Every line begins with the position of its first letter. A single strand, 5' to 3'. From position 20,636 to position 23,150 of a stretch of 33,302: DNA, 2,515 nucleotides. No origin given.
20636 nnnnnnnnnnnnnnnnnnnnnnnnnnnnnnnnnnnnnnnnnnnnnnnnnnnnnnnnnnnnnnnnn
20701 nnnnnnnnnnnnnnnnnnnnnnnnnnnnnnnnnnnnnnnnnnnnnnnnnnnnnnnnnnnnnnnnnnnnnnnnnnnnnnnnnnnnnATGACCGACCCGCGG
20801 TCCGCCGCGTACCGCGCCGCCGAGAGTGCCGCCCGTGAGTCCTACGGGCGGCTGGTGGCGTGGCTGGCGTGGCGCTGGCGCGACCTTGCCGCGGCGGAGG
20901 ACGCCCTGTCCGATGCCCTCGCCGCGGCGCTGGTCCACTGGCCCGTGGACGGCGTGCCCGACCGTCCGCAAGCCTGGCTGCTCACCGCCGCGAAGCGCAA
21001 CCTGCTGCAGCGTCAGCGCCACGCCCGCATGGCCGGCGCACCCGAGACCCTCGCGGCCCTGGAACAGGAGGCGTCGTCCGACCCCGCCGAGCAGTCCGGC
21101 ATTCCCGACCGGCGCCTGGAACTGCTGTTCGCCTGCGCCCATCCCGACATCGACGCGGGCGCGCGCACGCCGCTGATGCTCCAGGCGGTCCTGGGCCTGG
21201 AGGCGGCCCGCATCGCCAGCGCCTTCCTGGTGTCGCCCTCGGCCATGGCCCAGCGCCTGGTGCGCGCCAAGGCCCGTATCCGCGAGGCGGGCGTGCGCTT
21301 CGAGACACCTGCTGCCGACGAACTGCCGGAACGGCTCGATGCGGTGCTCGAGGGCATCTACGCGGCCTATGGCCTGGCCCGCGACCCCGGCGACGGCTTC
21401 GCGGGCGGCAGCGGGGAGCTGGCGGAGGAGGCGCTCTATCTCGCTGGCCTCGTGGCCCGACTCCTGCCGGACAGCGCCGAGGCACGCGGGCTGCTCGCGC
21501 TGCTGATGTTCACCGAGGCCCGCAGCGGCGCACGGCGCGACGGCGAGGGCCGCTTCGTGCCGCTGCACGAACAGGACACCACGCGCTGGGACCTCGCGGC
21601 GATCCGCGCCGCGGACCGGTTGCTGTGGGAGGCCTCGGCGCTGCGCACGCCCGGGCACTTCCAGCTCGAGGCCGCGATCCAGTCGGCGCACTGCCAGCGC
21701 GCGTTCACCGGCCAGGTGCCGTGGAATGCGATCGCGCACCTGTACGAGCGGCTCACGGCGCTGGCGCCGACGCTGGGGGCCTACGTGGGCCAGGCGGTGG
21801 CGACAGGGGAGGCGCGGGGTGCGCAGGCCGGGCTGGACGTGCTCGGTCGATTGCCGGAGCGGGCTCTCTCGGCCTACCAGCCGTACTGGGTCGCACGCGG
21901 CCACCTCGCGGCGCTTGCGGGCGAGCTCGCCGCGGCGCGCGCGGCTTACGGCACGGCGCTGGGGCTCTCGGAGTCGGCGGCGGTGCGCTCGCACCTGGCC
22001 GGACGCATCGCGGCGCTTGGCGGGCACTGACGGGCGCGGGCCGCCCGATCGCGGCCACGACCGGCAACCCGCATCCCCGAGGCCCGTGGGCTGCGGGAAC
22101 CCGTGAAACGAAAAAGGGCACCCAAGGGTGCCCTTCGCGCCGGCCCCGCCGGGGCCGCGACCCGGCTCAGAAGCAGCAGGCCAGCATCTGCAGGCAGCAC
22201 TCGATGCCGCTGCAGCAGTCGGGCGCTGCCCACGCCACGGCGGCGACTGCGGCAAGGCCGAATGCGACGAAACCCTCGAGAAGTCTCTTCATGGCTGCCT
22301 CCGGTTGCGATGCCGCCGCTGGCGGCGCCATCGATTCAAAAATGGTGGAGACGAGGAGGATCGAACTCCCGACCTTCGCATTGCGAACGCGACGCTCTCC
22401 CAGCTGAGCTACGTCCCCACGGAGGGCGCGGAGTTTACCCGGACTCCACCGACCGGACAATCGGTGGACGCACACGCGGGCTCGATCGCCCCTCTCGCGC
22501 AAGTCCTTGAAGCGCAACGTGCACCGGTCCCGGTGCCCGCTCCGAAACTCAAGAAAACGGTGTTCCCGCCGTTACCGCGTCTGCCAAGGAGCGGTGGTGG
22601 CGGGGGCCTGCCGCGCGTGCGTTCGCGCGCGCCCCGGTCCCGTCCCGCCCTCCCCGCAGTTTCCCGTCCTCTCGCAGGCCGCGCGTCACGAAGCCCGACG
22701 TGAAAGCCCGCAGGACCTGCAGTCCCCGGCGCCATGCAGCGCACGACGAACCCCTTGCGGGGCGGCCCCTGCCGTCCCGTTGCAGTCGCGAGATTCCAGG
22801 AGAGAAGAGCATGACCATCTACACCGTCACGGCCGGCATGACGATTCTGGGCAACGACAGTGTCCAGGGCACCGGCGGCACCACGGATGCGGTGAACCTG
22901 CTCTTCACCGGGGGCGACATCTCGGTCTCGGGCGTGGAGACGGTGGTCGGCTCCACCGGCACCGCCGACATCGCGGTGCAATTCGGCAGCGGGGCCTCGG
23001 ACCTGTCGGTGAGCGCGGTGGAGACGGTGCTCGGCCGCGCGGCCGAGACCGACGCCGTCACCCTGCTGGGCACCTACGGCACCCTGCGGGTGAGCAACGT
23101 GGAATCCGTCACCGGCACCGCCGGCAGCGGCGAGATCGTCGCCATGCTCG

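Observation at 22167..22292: Orphan 41-aa secreted peptide with three vicinal Cys pairs (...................)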

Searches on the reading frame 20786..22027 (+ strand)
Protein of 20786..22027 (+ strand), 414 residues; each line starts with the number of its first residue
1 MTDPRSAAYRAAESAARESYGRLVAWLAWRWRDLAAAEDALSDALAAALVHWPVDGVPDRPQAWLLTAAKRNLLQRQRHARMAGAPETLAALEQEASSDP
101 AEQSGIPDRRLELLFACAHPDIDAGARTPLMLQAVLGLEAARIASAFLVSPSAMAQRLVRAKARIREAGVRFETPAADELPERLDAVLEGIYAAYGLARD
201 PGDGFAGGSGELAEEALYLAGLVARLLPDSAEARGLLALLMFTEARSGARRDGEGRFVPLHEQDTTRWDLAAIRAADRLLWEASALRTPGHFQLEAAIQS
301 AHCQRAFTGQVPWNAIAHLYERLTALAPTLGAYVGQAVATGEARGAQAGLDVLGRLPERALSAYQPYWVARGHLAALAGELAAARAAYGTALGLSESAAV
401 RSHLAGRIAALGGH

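Call 14: find_related_loci(query=window:20786-22027:+, collection=genome_contigs, flank=10000)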
Query window:20786-22027:+ (414 aa) in genome_contigs; peptide patterns used: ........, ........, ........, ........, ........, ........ (x = any residue, [..] = any of these).
175 stretches matched a pattern; 43 encode a relative of the query (tblastn E <= 1e-3); 43 distinct loci.
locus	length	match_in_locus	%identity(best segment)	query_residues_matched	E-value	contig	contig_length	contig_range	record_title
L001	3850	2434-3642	58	13-413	2e-125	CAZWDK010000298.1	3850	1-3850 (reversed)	MAG TPA_asm: uncultured Polaromonas sp. isolate binchicken_co185_100 genome assembly, contig: NODE_58831_length_3850_cov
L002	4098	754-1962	58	13-413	2e-123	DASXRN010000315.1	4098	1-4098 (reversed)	MAG TPA_asm: Polaromonas sp. isolate SMAG_U4641 k141_2138226, whole genome shotgun sequence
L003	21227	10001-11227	58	6-412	2e-120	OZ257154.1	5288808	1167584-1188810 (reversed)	MAG: Burkholderiales bacterium isolate 5a1f4b7f-29eb-4d11-b998-9e1cb223b6c6 genome assembly, chromosome: 1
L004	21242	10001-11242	55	1-412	2e-120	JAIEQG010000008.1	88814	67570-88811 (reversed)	MAG: Burkholderiales bacterium isolate co.spades.DASTOOL.2.5kb_123 c_000000444317, whole genome shotgun sequence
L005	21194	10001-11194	60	17-411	1e-119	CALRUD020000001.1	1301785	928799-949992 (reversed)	MAG: Rhizobium sp. Q54 isolate JJ-LUK12B-28-13-m2-bin87 genome assembly, contig: VK-K11-10-C1, whole genome shotgun sequ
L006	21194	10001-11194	60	17-411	4e-119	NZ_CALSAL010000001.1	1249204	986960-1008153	MAG: Polaromonas sp. YR568 isolate JJ-MO2C4-301-2-mx-bin692 JJ-MO2C4-301-C1, whole genome shotgun sequence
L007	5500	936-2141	59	1-404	9e-112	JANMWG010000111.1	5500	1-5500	MAG: Betaproteobacteria bacterium isolate OTE_88_metabat_364 OTE_88_k141_2982083, whole genome shotgun sequence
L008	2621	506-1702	56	19-414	6e-112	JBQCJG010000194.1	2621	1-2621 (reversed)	MAG: Lysobacteraceae bacterium isolate bin937 k141_1255796, whole genome shotgun sequence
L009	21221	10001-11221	51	6-411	2e-104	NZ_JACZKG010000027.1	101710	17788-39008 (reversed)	MAG: Devosia sp. isolate MAG39 rhizobiales_1_contig_528827, whole genome shotgun sequence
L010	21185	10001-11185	51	18-411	2e-104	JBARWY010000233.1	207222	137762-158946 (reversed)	MAG: Devosia sp. isolate MFD04287_ilm_asm_bin2 k127_2894, whole genome shotgun sequence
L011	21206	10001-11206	51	11-411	9e-104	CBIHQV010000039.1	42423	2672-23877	MAG TPA_asm: uncultured Devosia sp. isolate SRR18156209_concoct_62 genome assembly, contig: ERZ27336869.743, whole genom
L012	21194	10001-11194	48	9-411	5e-101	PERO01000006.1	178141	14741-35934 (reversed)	MAG: Methylobacterium sp. isolate DS2.3.33 DS2_1000037_178141, whole genome shotgun sequence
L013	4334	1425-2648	50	1-407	2e-101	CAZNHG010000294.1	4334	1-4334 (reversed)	MAG TPA_asm: uncultured Devosiaceae bacterium isolate SRP304980_co1_93 genome assembly, contig: NODE_22939_length_4334_c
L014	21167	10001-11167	50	19-407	2e-99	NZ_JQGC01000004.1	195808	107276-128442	Devosia riboflavina strain IFO13584 contig4, whole genome shotgun sequence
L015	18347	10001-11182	49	18-411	8e-99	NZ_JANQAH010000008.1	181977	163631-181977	MAG: Devosia sp. isolate 46_gen_cov.3 c454, whole genome shotgun sequence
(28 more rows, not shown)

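Call 19: search_protein_families(library=pfam, proteins=[window:20786-22027:+], max_evalue=0.001)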
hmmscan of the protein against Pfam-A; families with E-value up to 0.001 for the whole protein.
window:20786-22027:+ (414 aa): 3 families
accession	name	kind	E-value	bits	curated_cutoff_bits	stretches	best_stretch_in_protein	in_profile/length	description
PF20239.3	DUF6596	-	6.5e-23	81.4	27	1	183-283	1-101/102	Family of unknown function (DUF6596)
PF08281.18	Sigma70_r4_2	-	6.4e-05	23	25.7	1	126-165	15-54/54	Sigma-70, region 4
PF04542.20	Sigma70_r2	-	0.0002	21.5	24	1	18-80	3-68/71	Sigma-70 region 2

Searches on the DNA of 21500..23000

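Call 22: search_rna_families(source=window, start=21500, end=23000, threshold=evalue, max_evalue=1)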
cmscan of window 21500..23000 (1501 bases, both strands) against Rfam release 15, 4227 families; matches with E-value up to 1: 1.
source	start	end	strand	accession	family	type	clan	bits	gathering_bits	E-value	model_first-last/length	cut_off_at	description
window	22346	22418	-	RF00005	tRNA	Gene; tRNA;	CL00001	62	29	1.2e-12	1-71/71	no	tRNA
